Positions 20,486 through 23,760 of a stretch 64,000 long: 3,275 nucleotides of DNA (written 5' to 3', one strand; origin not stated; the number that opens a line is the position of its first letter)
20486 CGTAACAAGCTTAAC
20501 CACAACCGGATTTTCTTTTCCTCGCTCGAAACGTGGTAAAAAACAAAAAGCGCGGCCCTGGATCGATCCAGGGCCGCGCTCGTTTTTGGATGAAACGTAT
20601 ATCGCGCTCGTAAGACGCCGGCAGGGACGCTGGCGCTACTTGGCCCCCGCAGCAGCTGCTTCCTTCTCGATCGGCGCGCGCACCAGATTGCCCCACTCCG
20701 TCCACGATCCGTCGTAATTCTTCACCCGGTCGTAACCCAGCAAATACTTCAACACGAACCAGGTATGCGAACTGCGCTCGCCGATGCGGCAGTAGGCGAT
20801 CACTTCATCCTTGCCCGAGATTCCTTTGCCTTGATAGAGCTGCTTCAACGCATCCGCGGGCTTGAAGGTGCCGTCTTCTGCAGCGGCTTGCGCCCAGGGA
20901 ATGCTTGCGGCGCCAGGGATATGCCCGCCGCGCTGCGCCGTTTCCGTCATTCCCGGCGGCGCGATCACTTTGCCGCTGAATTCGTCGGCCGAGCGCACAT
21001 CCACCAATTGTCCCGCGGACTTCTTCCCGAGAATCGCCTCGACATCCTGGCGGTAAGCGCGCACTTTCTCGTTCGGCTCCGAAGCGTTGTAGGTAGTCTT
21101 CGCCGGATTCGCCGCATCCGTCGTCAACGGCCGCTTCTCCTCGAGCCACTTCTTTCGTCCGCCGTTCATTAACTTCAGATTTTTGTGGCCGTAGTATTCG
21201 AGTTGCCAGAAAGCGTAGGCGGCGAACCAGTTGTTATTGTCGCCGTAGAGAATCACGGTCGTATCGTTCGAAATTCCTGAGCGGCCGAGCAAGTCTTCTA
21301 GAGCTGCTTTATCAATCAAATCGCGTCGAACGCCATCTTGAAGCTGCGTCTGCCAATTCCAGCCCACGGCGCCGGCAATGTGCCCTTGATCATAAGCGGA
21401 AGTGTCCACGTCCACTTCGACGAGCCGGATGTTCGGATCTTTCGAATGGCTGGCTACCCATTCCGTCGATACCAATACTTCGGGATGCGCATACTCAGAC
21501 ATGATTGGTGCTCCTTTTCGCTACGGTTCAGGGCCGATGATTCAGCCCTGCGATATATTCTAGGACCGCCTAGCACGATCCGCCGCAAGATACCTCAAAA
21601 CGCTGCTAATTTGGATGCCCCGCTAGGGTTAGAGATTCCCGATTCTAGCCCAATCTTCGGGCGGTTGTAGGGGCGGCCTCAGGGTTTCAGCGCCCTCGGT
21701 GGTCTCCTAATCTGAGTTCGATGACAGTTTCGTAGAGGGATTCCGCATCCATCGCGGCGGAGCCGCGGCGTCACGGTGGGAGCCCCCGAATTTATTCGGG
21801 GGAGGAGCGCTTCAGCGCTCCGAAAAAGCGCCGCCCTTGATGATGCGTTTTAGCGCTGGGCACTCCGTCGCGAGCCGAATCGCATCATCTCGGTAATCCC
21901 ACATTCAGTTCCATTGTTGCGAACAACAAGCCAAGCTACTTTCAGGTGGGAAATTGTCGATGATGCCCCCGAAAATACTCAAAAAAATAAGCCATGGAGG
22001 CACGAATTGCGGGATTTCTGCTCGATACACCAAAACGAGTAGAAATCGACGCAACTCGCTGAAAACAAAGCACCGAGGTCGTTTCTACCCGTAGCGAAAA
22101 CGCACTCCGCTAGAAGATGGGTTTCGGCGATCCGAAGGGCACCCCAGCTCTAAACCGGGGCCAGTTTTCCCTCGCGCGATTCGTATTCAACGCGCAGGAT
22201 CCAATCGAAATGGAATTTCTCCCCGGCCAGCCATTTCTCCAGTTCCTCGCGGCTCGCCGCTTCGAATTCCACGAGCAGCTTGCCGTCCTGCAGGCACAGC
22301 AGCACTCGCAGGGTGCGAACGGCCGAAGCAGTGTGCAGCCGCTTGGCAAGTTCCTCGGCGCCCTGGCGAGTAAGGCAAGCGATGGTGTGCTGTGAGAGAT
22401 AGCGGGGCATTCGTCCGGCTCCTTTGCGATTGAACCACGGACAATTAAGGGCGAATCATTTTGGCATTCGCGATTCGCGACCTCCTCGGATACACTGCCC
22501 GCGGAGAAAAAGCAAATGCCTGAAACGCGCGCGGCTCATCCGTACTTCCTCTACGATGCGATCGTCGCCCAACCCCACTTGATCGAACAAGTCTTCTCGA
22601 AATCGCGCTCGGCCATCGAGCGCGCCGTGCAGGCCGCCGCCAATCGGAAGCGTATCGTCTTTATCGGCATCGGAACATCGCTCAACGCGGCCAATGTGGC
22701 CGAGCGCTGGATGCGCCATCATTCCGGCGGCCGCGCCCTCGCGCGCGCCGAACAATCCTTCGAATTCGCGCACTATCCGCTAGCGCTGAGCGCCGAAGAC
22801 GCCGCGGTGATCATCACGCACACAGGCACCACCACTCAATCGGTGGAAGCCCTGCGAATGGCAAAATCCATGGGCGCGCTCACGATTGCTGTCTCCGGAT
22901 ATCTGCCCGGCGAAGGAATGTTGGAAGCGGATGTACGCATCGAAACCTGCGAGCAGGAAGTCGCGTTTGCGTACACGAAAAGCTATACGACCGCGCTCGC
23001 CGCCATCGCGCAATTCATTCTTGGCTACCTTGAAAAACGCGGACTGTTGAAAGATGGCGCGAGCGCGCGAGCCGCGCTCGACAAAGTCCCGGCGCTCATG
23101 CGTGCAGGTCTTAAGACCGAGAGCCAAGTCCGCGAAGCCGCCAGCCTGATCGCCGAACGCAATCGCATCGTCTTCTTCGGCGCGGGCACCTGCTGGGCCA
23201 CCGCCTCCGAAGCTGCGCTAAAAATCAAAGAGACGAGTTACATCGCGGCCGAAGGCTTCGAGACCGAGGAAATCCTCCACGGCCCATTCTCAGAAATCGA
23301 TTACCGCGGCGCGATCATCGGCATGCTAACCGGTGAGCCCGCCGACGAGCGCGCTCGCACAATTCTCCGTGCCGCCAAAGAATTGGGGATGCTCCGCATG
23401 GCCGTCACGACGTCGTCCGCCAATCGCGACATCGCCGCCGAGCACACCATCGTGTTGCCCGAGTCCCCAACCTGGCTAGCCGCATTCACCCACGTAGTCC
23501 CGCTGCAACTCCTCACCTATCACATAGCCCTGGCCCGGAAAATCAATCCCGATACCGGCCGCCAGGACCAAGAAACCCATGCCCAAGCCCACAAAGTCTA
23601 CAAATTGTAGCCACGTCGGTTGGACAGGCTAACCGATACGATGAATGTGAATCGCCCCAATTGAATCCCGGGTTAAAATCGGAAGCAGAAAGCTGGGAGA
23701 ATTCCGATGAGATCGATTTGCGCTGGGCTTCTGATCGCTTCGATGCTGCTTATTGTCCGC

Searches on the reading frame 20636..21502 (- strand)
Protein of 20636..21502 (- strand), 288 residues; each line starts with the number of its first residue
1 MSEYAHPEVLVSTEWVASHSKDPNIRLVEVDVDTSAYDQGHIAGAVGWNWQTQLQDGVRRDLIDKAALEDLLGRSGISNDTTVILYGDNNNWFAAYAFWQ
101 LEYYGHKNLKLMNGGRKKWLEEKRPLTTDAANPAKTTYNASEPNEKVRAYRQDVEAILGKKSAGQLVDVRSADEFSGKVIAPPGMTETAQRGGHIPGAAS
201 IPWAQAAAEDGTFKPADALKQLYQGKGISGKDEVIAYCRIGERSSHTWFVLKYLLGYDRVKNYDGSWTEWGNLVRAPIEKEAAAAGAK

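Call 26: search_protein_families(library=pfam, proteins=[window:20636-21502:-], max_evalue=0.001)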
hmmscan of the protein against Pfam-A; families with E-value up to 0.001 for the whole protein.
window:20636-21502:- (288 aa): 1 family
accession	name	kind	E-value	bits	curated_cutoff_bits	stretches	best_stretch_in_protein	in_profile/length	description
PF00581.25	Rhodanese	-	2.6e-33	115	22.2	2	153-271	4-100/102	Rhodanese-like domain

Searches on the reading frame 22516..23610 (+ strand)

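Call 8: search_protein_families(library=pfam, proteins=[window:22516-23610:+], max_evalue=0.01)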
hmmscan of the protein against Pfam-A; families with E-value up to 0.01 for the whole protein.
window:22516-23610:+ (364 aa): 3 families
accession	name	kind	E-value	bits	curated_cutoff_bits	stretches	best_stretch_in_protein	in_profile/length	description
PF01380.27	SIS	-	1.7e-29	102.7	25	2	212-339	2-129/131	SIS domain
PF12974.12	Phosphonate-bd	-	0.0072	16.2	27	0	92-165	82-153/242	ABC transporter, phosphonate, periplasmic substrate-binding protein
PF13580.11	SIS_2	-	0.008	16.6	27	0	90-128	100-138/138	SIS domain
